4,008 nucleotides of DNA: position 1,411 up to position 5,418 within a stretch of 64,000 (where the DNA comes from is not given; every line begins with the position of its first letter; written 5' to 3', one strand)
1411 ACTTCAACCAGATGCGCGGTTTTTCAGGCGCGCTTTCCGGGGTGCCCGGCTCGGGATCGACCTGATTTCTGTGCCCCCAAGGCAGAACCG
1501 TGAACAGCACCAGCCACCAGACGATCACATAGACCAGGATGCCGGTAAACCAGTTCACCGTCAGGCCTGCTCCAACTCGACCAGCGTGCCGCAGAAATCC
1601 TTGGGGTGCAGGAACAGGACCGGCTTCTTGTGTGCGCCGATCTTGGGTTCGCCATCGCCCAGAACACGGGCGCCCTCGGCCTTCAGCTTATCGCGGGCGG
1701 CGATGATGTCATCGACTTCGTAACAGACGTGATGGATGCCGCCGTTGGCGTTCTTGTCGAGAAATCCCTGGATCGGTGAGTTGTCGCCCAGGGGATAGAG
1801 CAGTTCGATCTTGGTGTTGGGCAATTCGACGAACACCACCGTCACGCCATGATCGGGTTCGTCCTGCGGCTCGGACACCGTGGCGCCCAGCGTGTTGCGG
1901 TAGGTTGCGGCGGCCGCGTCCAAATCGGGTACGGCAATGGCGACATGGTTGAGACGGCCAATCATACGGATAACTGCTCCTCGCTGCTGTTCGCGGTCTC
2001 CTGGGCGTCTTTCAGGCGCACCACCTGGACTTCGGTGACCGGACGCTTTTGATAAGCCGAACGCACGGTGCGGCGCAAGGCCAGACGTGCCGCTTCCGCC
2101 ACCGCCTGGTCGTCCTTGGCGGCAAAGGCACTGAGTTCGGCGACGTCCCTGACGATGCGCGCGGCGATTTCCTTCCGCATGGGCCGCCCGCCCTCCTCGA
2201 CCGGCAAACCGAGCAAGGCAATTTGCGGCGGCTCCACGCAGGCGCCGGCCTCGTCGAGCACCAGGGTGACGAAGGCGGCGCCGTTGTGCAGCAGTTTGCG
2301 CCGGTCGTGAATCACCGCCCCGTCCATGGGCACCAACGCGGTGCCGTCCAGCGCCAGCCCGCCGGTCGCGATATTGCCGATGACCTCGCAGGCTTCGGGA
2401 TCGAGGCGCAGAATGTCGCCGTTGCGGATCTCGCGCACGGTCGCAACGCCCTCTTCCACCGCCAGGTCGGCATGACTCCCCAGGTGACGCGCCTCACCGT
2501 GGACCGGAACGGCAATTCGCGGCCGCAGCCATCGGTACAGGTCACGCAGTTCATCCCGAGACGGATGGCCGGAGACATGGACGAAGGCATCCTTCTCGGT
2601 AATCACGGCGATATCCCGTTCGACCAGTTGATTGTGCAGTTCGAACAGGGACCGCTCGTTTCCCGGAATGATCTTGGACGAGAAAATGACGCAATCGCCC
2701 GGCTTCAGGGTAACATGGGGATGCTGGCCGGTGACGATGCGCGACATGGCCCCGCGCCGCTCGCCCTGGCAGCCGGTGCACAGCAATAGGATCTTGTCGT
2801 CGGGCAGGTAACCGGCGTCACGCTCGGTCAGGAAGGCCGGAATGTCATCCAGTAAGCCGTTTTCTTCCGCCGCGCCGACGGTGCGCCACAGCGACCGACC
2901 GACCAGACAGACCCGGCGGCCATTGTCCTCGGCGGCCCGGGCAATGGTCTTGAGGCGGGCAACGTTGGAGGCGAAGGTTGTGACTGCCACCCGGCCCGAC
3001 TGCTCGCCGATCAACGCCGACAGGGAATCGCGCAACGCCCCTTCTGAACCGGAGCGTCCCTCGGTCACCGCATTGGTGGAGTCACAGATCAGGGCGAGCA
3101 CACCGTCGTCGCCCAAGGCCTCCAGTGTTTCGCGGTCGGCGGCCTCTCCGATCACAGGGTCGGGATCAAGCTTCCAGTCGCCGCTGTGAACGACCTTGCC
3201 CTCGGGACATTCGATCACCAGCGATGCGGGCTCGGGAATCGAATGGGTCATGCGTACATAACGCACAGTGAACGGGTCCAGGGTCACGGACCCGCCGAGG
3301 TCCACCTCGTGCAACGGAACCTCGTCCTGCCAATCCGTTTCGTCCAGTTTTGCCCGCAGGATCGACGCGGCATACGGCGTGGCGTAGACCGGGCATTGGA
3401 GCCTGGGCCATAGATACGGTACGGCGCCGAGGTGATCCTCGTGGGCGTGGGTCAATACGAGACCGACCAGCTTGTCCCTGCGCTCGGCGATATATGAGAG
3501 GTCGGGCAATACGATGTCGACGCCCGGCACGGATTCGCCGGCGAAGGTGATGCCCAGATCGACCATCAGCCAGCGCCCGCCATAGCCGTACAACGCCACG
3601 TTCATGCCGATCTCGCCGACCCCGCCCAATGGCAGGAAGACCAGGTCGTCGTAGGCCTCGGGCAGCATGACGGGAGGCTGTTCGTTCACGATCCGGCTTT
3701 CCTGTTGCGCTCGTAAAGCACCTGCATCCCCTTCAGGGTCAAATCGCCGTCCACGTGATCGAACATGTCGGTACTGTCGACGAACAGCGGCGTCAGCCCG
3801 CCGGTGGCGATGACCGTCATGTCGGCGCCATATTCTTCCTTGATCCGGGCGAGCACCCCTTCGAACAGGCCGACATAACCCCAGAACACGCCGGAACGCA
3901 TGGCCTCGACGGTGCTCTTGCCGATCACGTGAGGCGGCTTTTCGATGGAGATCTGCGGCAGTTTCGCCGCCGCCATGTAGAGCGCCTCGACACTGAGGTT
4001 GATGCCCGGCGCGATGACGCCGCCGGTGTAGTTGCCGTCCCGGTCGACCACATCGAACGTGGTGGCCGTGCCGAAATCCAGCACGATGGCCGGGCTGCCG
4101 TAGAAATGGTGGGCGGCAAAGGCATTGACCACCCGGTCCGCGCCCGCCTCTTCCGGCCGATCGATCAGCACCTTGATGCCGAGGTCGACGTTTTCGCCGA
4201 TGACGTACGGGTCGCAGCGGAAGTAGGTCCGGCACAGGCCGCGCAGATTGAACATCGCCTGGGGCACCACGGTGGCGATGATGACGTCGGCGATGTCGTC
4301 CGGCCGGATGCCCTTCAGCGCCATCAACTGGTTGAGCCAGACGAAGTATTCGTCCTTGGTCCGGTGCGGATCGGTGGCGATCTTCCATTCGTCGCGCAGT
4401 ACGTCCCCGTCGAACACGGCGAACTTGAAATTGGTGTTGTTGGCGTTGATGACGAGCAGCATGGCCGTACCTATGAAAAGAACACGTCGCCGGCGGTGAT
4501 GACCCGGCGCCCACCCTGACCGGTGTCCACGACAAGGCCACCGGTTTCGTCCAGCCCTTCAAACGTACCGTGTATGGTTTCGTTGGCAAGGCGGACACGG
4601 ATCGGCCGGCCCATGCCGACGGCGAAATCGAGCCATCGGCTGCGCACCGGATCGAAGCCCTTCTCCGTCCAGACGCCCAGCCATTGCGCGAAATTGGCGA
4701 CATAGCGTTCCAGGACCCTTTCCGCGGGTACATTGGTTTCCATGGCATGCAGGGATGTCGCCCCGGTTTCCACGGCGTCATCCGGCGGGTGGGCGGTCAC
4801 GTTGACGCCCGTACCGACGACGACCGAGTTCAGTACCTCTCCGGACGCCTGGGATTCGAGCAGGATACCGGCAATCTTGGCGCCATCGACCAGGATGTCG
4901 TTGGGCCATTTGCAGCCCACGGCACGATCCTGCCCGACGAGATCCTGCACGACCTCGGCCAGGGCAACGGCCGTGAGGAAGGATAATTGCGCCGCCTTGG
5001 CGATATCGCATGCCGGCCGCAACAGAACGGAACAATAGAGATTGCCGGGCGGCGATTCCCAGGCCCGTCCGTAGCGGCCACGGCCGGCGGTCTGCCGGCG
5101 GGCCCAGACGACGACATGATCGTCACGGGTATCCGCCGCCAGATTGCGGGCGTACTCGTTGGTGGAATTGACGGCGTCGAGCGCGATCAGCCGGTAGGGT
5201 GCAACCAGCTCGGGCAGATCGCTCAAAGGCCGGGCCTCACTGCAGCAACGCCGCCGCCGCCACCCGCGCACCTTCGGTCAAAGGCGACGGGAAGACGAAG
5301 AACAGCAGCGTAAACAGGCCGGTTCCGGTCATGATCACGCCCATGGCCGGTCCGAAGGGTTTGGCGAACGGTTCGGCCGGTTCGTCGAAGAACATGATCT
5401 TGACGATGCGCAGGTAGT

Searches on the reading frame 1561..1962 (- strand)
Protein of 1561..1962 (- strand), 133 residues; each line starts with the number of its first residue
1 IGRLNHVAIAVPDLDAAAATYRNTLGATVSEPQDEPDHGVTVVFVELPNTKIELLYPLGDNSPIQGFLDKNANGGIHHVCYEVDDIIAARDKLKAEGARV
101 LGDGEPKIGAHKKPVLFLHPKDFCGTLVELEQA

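Call 74: search_protein_families(library=pfam, proteins=[window:1561-1962:-], max_evalue=0.0001)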
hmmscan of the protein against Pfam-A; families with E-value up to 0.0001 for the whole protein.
window:1561-1962:- (133 aa): 4 families
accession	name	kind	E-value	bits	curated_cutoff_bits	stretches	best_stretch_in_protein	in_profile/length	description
PF13669.12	Glyoxalase_4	-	3.7e-24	85.5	27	1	5-117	1-109/109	Glyoxalase/Bleomycin resistance protein/Dioxygenase superfamily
PF00903.31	Glyoxalase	-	4.8e-17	62.9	20.6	1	3-128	1-119/121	Glyoxalase/Bleomycin resistance protein/Dioxygenase superfamily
PF13468.12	Glyoxalase_3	-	6.3e-09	36.6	25.1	1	4-99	1-101/176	Glyoxalase-like domain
PF18029.7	Glyoxalase_6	-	5e-05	24.3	23.6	1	7-106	2-89/106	Glyoxalase-like domain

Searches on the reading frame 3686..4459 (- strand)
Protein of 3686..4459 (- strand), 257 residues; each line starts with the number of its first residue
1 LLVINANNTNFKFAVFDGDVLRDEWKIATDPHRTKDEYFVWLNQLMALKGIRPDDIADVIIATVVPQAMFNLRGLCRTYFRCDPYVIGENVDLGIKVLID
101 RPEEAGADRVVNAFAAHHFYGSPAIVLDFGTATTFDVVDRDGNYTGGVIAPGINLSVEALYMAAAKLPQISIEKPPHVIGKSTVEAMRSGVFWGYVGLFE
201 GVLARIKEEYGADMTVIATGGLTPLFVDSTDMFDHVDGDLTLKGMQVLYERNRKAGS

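Call 74: search_protein_families(library=pfam, proteins=[window:3686-4459:-], max_evalue=0.0001)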
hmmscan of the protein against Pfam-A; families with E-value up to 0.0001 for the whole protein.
window:3686-4459:- (257 aa): 1 family
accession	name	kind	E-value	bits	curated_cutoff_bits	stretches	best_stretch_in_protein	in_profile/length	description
PF03309.20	Pan_kinase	-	3.9e-73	246.1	24.7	1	1-204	1-204/205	Type III pantothenate kinase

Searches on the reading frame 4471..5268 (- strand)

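Call 74: search_protein_families(library=pfam, proteins=[window:4471-5268:-], max_evalue=0.0001)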
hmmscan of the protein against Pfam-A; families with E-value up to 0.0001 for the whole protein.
window:4471-5268:- (265 aa): 3 families
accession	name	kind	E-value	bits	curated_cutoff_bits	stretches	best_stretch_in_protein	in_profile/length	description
PF03099.24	BPL_LplA_LipB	-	2.2e-22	79.8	21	1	33-156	5-133/133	Biotin/lipoate A/B protein ligase family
PF16917.10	BPL_LplA_LipB_2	-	1.9e-14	54.1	27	1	70-213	35-182/183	Biotin/lipoate A/B protein ligase family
PF02237.23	BPL_C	-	6.5e-13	48.8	21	1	220-264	3-47/48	Biotin protein ligase C terminal domain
